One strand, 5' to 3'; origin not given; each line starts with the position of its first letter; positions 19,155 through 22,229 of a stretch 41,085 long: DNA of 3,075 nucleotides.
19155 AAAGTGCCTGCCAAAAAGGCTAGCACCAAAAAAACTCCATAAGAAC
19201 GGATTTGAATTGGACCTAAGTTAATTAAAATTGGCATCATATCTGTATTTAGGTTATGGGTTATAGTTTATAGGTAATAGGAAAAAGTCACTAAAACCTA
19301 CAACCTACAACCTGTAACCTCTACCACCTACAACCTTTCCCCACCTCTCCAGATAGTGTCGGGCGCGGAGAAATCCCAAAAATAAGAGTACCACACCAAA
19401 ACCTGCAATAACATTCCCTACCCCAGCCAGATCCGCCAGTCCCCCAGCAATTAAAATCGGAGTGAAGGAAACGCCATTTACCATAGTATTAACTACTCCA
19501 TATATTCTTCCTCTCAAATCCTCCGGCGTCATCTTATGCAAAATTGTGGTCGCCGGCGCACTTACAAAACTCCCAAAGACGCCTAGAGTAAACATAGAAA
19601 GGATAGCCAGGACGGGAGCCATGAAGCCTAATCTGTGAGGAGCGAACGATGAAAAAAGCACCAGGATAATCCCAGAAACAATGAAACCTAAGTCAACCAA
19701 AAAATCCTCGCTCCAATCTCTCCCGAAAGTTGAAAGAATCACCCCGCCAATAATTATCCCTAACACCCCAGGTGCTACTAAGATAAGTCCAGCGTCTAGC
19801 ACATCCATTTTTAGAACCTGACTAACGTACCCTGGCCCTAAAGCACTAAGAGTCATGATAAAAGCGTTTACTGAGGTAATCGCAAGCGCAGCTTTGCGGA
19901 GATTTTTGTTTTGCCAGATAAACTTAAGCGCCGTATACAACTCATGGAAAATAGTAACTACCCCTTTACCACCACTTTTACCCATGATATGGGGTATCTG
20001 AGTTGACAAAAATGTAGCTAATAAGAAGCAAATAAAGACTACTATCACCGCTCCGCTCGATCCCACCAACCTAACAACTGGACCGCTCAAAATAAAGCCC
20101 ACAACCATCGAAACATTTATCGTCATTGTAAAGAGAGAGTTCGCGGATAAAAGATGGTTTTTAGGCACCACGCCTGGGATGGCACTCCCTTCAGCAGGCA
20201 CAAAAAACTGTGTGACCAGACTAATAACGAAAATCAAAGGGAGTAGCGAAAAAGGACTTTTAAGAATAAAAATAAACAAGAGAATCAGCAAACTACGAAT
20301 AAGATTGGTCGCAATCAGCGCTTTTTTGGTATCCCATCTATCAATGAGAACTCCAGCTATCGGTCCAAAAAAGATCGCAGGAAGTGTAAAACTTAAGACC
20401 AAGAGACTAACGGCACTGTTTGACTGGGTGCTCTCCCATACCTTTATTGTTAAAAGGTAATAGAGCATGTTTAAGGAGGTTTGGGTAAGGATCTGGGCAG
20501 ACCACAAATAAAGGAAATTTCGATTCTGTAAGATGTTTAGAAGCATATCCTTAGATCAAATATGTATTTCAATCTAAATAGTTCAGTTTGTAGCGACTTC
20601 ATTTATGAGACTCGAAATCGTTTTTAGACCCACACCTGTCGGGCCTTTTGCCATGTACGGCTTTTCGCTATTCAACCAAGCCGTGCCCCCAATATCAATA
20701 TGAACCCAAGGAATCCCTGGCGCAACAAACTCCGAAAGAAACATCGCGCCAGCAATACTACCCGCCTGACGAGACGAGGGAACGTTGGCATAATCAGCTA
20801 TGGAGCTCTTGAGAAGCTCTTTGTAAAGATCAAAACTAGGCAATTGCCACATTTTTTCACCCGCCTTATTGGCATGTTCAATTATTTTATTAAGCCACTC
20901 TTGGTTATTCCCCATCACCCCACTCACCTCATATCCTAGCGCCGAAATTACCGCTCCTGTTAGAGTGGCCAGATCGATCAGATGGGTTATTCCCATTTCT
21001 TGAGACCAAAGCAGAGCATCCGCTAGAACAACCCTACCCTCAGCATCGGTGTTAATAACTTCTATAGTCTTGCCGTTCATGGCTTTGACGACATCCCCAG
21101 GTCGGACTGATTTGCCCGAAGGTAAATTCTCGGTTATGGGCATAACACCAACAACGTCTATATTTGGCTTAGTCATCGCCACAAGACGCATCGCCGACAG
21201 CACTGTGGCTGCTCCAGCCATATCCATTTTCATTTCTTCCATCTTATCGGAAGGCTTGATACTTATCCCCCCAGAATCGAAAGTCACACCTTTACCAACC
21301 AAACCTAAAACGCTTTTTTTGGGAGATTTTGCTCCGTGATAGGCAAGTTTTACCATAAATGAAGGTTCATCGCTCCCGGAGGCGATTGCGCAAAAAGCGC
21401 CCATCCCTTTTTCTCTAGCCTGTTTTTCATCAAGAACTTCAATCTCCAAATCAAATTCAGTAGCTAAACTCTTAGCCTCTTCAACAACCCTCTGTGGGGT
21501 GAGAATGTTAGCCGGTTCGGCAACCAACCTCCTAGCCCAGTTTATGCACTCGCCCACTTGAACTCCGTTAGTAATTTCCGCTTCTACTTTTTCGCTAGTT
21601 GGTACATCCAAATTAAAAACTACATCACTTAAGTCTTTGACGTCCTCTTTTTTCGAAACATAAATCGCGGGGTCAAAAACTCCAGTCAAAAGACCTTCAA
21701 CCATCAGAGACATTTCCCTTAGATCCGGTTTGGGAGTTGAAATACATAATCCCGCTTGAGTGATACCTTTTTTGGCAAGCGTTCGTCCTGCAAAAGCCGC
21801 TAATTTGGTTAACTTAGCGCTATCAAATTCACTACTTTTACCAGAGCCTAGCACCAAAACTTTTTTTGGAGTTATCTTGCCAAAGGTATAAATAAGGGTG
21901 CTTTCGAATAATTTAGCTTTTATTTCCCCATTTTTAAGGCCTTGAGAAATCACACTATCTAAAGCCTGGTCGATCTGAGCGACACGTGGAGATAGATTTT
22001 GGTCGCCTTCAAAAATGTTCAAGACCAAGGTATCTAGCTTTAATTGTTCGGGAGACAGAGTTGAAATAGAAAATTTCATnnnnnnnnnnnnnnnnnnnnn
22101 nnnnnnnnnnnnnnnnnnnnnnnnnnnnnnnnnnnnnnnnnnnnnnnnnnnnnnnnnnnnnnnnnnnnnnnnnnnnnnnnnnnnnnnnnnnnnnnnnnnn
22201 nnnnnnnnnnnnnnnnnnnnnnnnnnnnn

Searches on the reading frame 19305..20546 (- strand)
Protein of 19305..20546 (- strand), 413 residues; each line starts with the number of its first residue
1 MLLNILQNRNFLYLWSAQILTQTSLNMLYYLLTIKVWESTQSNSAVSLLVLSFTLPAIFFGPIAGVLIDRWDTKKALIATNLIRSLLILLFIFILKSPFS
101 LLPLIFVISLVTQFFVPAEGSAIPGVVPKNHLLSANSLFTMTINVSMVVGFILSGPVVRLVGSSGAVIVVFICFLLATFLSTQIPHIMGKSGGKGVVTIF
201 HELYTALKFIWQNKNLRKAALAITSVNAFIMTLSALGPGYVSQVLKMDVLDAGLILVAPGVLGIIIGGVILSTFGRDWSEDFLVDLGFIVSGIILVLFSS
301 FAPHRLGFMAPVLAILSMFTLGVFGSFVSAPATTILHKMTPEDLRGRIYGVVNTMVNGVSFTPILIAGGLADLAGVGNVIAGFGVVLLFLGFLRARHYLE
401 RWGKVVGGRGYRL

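Call 79: search_protein_families(library=pfam, proteins=[window:19305-20546:-], max_evalue=0.001)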
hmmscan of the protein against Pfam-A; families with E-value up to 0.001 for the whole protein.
window:19305-20546:- (413 aa): 2 families
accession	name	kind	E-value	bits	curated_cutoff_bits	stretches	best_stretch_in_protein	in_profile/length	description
PF07690.21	MFS_1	-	2.9e-34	119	33.4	2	14-359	1-342/347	Major Facilitator Superfamily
PF05977.19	MFS_3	-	1.5e-19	70.3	27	1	6-402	7-398/524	Transmembrane secretion effector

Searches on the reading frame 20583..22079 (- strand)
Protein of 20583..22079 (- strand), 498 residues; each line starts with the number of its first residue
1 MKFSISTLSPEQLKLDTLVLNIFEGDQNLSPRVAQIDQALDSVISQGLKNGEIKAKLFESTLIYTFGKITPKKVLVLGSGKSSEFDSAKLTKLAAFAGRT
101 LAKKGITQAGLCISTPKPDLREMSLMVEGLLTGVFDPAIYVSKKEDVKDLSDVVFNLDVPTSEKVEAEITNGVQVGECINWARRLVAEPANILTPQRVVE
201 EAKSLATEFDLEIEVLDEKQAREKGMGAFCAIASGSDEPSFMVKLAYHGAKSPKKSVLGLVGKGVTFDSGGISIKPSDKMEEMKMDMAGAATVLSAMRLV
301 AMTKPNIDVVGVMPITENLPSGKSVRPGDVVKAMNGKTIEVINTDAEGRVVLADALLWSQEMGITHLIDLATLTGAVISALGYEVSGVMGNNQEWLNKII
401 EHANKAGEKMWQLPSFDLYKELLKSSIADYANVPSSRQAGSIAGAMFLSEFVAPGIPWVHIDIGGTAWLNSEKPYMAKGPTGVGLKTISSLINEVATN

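Call 22: find_homologous_proteins(query=window:20583-22079:-, max_evalue=1e-60)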
Query window:20583-22079:- (498 aa): 7785 proteins with E <= 1e-60 among 8000 candidates; the best 120 are listed.
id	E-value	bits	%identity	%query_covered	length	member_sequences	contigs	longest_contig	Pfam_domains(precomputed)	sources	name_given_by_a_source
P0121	0.0e+0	1078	99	100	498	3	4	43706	PF00883.27,PF02789.24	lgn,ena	-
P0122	8.0e-243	824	77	99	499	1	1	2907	PF00883.27,PF02789.24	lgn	-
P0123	4.8e-200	683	63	99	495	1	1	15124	PF00883.27,PF02789.24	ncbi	-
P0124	9.8e-189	646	59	99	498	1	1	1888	PF00883.27,PF02789.24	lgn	-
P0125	1.9e-187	642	60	99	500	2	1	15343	PF00883.27,PF02789.24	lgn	-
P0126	9.0e-163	560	57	95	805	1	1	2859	PF00883.27,PF02321.24,PF02789.24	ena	-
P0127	1.9e-156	540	53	99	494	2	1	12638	PF00883.27,PF02789.24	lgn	-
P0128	1.1e-143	497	48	99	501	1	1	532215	PF00883.27,PF02789.24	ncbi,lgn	ncbi:MAG: leucyl aminopeptidase [Candidatus Woykebacteria bacterium]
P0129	4.1e-143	496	49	99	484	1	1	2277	PF00883.27,PF02789.24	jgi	-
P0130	1.0e-142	494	48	99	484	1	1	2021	PF00883.27,PF02789.24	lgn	-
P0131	2.3e-142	493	48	99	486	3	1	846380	PF00883.27,PF02789.24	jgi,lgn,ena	-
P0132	2.7e-142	493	48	99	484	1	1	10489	PF00883.27,PF02789.24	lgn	-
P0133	3.5e-142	492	47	99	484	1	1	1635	PF00883.27,PF02789.24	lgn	-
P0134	8.9e-142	491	47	99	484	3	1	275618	PF00883.27,PF02789.24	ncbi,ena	-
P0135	1.6e-141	490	49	96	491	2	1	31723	PF00883.27,PF02789.24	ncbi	-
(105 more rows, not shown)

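Call 23: find_encoding_contigs(protein=P0122, flank=4000, max_places=3)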
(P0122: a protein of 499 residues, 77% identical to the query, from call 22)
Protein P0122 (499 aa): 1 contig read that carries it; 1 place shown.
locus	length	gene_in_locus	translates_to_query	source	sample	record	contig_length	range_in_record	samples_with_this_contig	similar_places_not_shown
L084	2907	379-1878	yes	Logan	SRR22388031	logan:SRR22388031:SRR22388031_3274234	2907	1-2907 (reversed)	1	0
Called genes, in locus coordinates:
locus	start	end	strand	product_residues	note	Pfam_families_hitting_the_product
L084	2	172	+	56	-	?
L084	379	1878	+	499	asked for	PF02789:Peptidase_M17_N, PF00883:Peptidase_M17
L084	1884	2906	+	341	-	?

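Call 24: find_encoding_contigs(protein=P0123, flank=4000, max_places=3)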
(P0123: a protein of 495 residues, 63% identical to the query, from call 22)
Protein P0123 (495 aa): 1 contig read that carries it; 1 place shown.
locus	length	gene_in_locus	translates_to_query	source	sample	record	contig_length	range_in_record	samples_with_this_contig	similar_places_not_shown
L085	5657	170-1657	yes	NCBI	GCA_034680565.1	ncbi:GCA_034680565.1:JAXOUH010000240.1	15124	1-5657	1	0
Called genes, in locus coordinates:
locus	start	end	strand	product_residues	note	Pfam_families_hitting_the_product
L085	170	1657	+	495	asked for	PF02789:Peptidase_M17_N, PF00883:Peptidase_M17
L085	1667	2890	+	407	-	PF05977:MFS_3, PF07690:MFS_1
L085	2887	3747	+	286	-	PF01790:LGT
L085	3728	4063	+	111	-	PF01258:zf-dskA_traR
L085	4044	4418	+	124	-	PF01252:Peptidase_A8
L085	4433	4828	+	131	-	PF00072:Response_reg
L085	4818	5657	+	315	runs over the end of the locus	PF01479:S4 (weak), PF00849:PseudoU_synth_2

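Call 25: find_encoding_contigs(protein=P0127, flank=4000, max_places=3)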
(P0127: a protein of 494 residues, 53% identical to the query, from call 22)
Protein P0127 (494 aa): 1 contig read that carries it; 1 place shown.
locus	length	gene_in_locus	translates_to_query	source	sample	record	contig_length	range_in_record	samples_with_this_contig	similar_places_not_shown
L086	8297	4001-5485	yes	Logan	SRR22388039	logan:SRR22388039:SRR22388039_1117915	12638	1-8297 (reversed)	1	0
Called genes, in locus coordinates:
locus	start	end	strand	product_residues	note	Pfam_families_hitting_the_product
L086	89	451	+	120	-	-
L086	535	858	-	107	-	-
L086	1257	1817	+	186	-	PF08207:EFP_N, PF01132:EFP, PF09285:Elong-fact-P_C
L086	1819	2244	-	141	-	-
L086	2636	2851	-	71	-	-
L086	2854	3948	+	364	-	PF01321:Creatinase_N, PF00557:Peptidase_M24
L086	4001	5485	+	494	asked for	PF02789:Peptidase_M17_N, PF00883:Peptidase_M17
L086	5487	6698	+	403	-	PF05977:MFS_3, PF07690:MFS_1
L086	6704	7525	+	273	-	PF01790:LGT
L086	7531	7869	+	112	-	PF01258:zf-dskA_traR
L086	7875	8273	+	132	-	PF01252:Peptidase_A8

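Call 26: find_encoding_contigs(protein=P0121, flank=3000, max_places=6)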
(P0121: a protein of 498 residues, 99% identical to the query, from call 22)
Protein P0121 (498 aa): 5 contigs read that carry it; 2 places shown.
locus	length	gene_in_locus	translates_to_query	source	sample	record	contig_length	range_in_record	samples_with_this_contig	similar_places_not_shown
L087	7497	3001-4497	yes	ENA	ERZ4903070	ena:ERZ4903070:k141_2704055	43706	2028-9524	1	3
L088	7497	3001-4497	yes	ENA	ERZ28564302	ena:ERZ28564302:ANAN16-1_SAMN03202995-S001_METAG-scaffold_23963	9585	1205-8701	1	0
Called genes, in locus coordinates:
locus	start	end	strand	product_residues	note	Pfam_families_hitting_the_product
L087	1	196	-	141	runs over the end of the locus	-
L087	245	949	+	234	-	PF12773:DZR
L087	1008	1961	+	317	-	PF01321:Creatinase_N (weak), PF00557:Peptidase_M24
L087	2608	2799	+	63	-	-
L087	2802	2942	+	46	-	-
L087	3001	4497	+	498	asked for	PF02789:Peptidase_M17_N, PF00883:Peptidase_M17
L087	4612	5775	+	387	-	PF05977:MFS_3, PF07690:MFS_1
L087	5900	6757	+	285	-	PF01790:LGT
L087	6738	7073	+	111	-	PF01258:zf-dskA_traR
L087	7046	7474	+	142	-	PF01252:Peptidase_A8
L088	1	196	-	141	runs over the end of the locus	-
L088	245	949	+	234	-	PF12773:DZR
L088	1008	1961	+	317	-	PF01321:Creatinase_N (weak), PF00557:Peptidase_M24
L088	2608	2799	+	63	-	-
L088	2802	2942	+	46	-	-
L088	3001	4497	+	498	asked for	PF02789:Peptidase_M17_N, PF00883:Peptidase_M17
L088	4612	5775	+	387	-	PF05977:MFS_3, PF07690:MFS_1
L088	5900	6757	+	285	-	PF01790:LGT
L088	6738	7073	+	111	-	PF01258:zf-dskA_traR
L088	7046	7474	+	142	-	PF01252:Peptidase_A8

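Call 53: find_encoding_contigs(protein=P0124, flank=3000, max_places=3)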
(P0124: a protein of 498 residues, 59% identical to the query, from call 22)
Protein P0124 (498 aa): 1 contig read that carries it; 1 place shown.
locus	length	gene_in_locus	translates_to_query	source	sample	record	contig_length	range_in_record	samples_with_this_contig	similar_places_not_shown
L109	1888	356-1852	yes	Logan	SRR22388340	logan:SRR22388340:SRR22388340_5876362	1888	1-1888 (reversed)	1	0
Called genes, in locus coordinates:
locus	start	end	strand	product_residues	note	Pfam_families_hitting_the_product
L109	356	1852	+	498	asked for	PF02789:Peptidase_M17_N, PF00883:Peptidase_M17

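Call 74: find_encoding_contigs(protein=P0126, flank=3000, max_places=2)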
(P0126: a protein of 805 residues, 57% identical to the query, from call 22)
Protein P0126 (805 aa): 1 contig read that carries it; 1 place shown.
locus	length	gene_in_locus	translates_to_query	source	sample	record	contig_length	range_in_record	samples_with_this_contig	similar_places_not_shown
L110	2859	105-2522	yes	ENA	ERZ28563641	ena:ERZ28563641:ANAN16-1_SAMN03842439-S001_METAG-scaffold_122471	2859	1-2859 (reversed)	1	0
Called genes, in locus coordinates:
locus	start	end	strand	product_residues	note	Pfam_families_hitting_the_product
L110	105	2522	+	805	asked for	PF02321:OEP, PF02789:Peptidase_M17_N, PF00883:Peptidase_M17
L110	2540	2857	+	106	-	?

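Call 75: find_encoding_contigs(protein=P0128, flank=5000, max_places=2)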
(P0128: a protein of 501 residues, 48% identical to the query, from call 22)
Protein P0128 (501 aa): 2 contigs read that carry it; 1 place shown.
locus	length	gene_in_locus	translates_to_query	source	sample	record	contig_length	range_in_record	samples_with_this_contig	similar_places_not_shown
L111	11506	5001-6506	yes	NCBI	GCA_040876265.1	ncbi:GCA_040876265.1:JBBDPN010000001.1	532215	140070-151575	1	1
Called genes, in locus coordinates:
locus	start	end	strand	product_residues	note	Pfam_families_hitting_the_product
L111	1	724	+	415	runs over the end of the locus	PF22807:TrAA12, PF07995:GSDH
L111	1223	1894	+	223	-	PF08207:EFP_N, PF01132:EFP, PF09285:Elong-fact-P_C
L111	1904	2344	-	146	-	-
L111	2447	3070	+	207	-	PF12773:DZR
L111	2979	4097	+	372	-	PF01321:Creatinase_N, PF00557:Peptidase_M24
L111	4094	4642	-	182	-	-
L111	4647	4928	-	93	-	-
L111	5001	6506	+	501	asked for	PF02789:Peptidase_M17_N, PF00883:Peptidase_M17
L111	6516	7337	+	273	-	PF01790:LGT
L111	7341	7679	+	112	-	PF01258:zf-dskA_traR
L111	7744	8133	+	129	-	PF00072:Response_reg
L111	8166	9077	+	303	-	PF01479:S4, PF00849:PseudoU_synth_2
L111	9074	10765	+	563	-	PF00999:Na_H_Exchanger, PF02254:TrkA_N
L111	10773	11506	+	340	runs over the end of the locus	PF13399:LytR_C (faint)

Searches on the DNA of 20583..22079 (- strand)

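Call 56: search_rna_families(sources=[L109, L085, L108, L107, L084], threshold=evalue, max_evalue=5, show_alignments=2)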
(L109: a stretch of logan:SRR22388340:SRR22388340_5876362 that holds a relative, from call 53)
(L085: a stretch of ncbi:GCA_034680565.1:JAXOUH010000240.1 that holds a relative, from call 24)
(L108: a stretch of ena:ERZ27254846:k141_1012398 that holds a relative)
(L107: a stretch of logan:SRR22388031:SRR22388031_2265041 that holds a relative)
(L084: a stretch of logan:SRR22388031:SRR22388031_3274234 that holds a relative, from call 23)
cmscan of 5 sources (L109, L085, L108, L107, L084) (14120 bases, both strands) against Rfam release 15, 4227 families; matches with E-value up to 5: 0.
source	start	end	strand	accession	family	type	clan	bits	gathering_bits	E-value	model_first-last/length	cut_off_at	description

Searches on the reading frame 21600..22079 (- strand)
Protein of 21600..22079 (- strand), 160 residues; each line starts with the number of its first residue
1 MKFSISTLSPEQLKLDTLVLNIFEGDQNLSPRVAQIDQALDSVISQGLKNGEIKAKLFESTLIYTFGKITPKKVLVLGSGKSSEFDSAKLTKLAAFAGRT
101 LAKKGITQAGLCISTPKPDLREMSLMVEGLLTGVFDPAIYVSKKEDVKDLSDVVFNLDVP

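Call 72: find_homologous_proteins(query=window:21600-22079:-, max_evalue=0.00001)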
Query window:21600-22079:-: 50 candidates shared short words with the query, none scored E <= 0.00001.
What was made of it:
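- Tried and rejected: Third protein search, with the N-terminal 160 aa of pepA (call 72).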
